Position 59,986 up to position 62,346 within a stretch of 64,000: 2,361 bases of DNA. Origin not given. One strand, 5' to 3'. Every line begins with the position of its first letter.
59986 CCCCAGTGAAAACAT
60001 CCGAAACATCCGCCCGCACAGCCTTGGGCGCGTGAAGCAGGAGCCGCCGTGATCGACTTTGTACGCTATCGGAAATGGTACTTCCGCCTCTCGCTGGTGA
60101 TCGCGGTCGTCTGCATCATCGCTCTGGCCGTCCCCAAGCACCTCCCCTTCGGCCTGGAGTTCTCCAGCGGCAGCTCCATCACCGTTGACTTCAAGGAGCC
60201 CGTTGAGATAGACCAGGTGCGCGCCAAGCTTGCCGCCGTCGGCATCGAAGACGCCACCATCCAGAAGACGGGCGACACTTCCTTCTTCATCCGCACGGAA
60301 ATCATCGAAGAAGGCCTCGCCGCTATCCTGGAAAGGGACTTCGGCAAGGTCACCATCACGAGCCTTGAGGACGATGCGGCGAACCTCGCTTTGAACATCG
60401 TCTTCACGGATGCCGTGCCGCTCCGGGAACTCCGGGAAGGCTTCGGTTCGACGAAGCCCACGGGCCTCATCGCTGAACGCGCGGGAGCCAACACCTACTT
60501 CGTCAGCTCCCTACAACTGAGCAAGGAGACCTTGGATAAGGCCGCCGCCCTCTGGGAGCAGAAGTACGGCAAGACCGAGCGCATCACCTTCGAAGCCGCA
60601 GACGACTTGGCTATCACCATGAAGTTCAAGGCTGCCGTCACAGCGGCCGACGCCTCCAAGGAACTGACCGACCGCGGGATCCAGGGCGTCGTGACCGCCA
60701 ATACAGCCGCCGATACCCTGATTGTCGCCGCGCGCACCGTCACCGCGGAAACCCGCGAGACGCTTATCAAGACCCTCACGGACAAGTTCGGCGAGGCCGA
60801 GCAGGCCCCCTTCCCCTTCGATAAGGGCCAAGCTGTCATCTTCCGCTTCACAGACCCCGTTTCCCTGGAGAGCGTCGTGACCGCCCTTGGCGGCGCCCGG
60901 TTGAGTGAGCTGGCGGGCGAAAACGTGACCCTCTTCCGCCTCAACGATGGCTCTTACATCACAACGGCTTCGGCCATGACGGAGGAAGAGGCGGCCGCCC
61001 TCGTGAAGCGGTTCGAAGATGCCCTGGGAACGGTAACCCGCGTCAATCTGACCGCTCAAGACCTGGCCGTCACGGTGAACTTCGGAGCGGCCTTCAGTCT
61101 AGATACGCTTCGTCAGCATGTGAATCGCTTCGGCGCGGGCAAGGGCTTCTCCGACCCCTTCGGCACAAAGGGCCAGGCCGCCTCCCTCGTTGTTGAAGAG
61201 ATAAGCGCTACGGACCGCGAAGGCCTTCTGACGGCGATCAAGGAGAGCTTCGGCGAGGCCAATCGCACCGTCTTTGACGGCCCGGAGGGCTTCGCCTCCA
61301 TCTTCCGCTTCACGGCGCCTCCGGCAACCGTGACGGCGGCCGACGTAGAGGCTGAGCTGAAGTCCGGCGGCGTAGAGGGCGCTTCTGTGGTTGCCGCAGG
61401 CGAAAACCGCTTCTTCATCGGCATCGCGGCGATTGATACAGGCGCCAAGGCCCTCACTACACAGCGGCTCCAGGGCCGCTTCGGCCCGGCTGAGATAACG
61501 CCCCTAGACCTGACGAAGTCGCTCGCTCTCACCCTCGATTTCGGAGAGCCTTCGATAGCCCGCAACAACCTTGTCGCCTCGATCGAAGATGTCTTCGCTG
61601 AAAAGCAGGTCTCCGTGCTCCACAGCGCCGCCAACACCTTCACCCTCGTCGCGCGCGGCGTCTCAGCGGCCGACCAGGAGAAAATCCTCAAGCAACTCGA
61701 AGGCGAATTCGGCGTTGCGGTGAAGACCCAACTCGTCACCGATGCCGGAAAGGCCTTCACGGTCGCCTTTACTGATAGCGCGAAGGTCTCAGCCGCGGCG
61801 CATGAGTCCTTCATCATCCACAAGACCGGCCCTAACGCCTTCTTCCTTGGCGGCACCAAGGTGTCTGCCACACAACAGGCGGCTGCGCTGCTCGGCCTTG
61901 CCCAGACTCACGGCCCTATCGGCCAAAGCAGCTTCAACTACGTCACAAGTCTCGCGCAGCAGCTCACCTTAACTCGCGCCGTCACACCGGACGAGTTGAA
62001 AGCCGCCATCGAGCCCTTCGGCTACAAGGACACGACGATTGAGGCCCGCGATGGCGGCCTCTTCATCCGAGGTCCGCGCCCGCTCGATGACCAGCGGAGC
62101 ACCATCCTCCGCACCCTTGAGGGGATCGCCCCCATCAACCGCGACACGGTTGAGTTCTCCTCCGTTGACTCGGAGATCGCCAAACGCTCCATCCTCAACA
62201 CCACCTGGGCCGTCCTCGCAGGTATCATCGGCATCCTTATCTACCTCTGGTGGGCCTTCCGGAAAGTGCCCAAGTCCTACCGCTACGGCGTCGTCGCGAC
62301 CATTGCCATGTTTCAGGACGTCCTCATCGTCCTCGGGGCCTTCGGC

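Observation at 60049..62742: SecF with a periplasmic domain expanded ~5-fold by about eight tandem degenerate ~75-aa modules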

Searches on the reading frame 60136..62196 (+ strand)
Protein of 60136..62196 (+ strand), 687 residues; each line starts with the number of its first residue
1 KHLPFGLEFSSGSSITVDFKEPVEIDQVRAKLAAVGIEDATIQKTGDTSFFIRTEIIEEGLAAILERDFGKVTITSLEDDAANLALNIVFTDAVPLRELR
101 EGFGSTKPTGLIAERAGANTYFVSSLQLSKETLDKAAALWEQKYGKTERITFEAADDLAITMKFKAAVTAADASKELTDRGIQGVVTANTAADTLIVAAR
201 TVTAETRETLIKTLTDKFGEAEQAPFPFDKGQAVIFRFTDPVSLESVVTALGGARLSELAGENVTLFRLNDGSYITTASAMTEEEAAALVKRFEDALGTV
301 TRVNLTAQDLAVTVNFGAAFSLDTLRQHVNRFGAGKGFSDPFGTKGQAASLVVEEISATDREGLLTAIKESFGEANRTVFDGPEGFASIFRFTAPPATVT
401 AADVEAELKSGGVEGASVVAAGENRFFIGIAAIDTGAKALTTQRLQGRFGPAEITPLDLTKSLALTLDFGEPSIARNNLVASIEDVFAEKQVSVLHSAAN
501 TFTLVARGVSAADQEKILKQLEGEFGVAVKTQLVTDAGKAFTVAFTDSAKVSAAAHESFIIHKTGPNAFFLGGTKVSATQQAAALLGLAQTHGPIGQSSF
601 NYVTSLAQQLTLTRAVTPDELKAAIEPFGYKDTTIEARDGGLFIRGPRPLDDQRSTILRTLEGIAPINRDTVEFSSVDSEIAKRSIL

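Call 14: find_related_loci(query=A2, collection=genome_contigs, flank=6000)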
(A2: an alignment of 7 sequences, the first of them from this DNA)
Query A2 (687 aa) in genome_contigs; peptide patterns used: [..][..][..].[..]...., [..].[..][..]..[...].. (x = any residue, [..] = any of these).
430 stretches matched a pattern; 16 encode a relative of the query (tblastn E <= 1e-3); 13 distinct loci.
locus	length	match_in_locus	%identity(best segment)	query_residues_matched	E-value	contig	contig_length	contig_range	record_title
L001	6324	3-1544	71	176-687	0e+0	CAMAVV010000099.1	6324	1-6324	MAG: Thermoflexus hugenholtzii JAD2 isolate MaH-09apr19-93 genome assembly, contig: MaH-09apr19-C30088, whole genome sho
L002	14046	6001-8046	38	2-687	1e-124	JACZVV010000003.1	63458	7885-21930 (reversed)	MAG: Chloroflexota bacterium isolate B19T1B8 B19T1B8_NODE594, whole genome shotgun sequence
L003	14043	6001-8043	32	2-687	1e-98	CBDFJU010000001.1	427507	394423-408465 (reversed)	MAG: Dehalococcoidia bacterium isolate 657d8e1c-b3ee-4bf2-81bf-5276bdb608e5 genome assembly, contig: contig_1, whole gen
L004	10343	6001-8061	32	2-687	3e-75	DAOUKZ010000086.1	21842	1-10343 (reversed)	MAG TPA_asm: Dehalococcoidia bacterium isolate S8_371 146026, whole genome shotgun sequence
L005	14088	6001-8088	32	2-687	2e-73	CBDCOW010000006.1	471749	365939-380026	MAG: Dehalococcoidia bacterium isolate b2375acc-e336-44db-93fb-aeb584a91759 genome assembly, contig: contig_6, whole gen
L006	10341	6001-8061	31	2-687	1e-71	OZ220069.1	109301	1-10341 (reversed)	MAG: Dehalococcoidia bacterium isolate 04bbb1fd-b304-46d8-a6aa-ea4a1f3e4c6b genome assembly, chromosome: 14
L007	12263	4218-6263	30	2-687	2e-66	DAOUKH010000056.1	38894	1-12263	MAG TPA_asm: Dehalococcoidia bacterium isolate S5_318 k113_114856, whole genome shotgun sequence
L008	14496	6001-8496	28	2-687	9e-60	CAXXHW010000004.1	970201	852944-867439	MAG: Dehalococcoidia bacterium isolate 557c96e6-7d8d-4d87-ac40-868fa156ef41 genome assembly, contig: contig_4, whole gen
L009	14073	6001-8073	35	2-687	1e-103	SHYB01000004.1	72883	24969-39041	MAG: Dehalococcoidia bacterium isolate Baikal-deep-G108 BACOMB-C1206, whole genome shotgun sequence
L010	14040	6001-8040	34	2-687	9e-80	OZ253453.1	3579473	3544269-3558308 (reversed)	MAG: Dehalococcoidia bacterium isolate 43ccb18f-af08-49d2-9d38-583f6829fde5 genome assembly, chromosome: 1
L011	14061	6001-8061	30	2-687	3e-71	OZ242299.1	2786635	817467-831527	MAG: Dehalococcoidia bacterium isolate bf0c3db4-aa9a-4590-80fe-59eb253c834e genome assembly, chromosome: 1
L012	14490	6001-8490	28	2-687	5e-64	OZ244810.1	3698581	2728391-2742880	MAG: Dehalococcoidia bacterium isolate 41c7b0a6-756e-404d-987c-16126d27c4c6 genome assembly, chromosome: 1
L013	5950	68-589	36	514-687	6e-27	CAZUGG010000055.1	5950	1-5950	MAG TPA_asm: uncultured Dehalococcoidia bacterium isolate SRP092796_co1_655 genome assembly, contig: k141_2153708, whole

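Call 17: find_homologous_proteins(query=A2, max_evalue=0.001)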
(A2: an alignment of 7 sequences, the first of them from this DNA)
Query A2 (7 sequences) (687 aa, profile of the alignment): 21 proteins with E <= 0.001 among 8000 candidates.
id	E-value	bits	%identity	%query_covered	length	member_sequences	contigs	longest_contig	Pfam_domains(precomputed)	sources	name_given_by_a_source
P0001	0.0e+0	1052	100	100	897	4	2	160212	PF02355.23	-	-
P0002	0.0e+0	1051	78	100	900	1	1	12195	PF02355.23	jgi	jgi:preprotein translocase subunit SecF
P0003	0.0e+0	1048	74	100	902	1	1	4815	PF02355.23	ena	-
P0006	4.3e-286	969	33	100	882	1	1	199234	PF02355.23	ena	-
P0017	3.4e-278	943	33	100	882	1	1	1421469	PF02355.23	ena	-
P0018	6.9e-278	942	33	100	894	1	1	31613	PF02355.23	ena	-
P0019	4.5e-275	932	33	100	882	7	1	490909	PF02355.23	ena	-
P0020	3.0e-272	923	32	100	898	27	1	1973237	PF02355.23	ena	-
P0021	1.9e-196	673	38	100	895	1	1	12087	PF02355.23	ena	-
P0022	5.8e-196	671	38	100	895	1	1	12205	PF02355.23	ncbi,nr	ncbi:MAG: protein translocase subunit SecF [Chloroflexi bacterium]|nr:protein translocase subunit Se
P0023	5.9e-196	671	38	100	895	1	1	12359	PF02355.23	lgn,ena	-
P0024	8.6e-196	670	38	100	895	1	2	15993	PF02355.23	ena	-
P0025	1.0e-195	670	38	100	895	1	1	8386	PF02355.23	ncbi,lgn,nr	ncbi:MAG: protein translocase subunit SecF [Chloroflexi bacterium]|nr:protein translocase subunit Se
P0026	1.2e-195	670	38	100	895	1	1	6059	PF02355.23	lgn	-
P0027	1.3e-195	670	38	100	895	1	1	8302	PF02355.23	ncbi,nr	ncbi:MAG: protein translocase subunit SecF [Chloroflexi bacterium]|nr:protein translocase subunit Se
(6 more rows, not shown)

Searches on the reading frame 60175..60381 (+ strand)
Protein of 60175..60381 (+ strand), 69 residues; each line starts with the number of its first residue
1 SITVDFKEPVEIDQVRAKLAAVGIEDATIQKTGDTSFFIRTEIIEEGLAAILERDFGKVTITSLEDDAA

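Call 21: search_solved_structures(query=A3, max_evalue=10, show_alignments=3)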
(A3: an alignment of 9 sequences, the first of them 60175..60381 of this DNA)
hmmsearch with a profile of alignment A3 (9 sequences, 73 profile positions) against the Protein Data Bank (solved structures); distinct sequences matched with E-value up to 10: 23.
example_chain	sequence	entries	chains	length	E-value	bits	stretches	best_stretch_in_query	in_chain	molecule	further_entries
1dd3_A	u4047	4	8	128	0.048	17.1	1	41-64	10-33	50S RIBOSOMAL PROTEIN L7/L12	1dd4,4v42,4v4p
9itj_S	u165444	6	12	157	0.079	16.4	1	38-64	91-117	ATP synthase subunit delta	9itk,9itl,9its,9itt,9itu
5ovo_B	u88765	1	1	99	0.18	15.2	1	8-30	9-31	Nitrogen regulatory protein P-II 1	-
2cq0_A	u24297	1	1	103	0.21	15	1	32-72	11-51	Eukaryotic translation initiation factor 3 subunit 4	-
3mhy_A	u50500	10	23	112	0.25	14.8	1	8-30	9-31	PII-like protein Pz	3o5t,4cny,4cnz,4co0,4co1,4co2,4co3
1dd4_C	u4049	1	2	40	0.43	14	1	40-63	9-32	50S RIBOSOMAL PROTEIN L7/L12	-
1pil_A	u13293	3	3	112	0.43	14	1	9-30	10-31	SIGNAL TRANSDUCING PROTEIN P2 | PII | Nitrogen regulatory protein P-II 1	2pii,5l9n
1dd3_C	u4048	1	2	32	0.51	13.8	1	40-62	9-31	50S RIBOSOMAL PROTEIN L7/L12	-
4afl_A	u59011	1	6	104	0.56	13.7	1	34-63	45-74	INHIBITOR OF GROWTH PROTEIN 4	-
1hwu_A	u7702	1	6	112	0.56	13.7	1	8-30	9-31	PII PROTEIN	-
2gnk_A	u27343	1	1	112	0.61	13.6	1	9-30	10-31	PROTEIN (NITROGEN REGULATORY PROTEIN)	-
1gnk_A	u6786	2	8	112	0.62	13.5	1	9-30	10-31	PROTEIN (GLNK) | Nitrogen regulatory protein P-II 2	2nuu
2ns1_B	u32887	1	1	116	0.65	13.5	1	8-30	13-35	Nitrogen regulatory protein P-II 2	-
6uds_A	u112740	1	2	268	0.67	13.4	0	19-62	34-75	3-oxoacyl-(Acyl-carrier-protein) reductase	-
5k0y_O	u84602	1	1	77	0.72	13.3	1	39-72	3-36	Eukaryotic translation initiation factor 3 subunit G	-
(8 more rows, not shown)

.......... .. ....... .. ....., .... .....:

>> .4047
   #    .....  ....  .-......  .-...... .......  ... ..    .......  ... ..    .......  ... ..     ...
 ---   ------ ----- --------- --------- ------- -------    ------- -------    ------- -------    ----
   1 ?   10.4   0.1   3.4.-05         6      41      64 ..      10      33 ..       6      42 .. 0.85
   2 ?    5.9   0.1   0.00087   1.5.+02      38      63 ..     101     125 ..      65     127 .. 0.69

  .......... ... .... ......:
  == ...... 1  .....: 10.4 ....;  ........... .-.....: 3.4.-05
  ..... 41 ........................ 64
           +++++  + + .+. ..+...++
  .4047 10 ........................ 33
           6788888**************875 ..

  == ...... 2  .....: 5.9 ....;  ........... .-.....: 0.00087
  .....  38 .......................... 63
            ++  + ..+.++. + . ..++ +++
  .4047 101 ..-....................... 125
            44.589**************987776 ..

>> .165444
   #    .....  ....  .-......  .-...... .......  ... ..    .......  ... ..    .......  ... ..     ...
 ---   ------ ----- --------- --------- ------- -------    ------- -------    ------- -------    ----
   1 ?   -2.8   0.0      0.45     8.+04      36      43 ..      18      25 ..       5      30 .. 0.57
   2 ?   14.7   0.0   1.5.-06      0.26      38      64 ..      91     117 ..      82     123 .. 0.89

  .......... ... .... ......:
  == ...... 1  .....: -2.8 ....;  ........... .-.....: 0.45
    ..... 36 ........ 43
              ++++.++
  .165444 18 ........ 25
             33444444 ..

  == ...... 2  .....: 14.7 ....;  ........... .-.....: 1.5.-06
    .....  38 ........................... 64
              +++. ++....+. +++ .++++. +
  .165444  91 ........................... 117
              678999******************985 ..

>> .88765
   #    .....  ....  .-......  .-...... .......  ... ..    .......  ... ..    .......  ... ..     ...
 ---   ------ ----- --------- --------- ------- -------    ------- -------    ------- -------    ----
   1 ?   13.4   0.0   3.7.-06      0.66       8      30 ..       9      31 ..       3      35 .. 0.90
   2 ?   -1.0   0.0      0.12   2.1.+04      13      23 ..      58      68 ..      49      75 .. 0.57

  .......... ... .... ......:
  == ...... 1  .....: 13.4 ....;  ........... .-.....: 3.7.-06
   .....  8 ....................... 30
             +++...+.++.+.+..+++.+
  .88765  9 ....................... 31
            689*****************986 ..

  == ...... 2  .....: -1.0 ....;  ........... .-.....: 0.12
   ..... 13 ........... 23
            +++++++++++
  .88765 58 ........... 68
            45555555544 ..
